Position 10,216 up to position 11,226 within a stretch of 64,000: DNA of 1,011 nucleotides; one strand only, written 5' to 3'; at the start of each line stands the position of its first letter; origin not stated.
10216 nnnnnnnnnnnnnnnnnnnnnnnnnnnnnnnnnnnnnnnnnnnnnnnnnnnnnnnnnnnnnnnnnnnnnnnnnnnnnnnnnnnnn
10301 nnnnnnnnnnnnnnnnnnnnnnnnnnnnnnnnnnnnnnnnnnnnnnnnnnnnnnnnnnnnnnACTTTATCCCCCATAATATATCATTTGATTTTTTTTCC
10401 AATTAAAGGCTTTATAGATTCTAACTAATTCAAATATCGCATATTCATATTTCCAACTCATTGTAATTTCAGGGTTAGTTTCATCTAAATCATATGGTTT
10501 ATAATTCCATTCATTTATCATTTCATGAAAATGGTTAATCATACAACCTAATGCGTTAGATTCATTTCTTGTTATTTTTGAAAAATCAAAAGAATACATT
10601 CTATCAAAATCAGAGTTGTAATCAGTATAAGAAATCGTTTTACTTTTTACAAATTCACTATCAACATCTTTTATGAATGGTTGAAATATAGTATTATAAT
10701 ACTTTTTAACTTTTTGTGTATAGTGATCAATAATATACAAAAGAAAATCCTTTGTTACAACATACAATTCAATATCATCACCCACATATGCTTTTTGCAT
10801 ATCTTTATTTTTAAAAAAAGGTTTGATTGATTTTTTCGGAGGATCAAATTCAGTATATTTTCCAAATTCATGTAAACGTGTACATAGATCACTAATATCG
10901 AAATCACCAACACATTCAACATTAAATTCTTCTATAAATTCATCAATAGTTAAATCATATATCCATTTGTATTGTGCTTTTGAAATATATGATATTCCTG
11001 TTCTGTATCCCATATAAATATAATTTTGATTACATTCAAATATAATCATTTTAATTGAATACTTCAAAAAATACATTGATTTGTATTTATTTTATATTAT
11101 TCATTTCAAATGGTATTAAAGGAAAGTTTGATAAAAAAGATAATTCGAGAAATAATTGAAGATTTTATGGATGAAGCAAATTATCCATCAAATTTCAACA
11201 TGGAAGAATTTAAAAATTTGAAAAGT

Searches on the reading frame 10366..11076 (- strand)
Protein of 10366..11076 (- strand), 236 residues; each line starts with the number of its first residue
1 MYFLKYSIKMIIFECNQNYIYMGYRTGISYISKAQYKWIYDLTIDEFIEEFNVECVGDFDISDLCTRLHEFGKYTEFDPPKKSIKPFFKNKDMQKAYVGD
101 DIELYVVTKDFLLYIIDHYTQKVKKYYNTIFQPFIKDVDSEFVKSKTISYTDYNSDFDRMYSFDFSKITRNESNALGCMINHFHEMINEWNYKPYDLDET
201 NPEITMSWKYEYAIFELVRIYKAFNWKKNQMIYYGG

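Call 17: search_protein_families(library=pfam, proteins=[window:10366-11076:-], max_evalue=0.01)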
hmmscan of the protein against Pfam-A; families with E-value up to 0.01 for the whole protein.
window:10366-11076:- (236 aa): 0 families

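Call 69: search_protein_families(library=phrogs, proteins=[window:10366-11076:-], max_evalue=0.001)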
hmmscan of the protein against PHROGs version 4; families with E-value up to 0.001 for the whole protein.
window:10366-11076:- (236 aa): 1 family
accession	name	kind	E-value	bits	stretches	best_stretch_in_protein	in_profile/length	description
phrog_22463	-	unknown function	0.0005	21.3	1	131-207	40-112/117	-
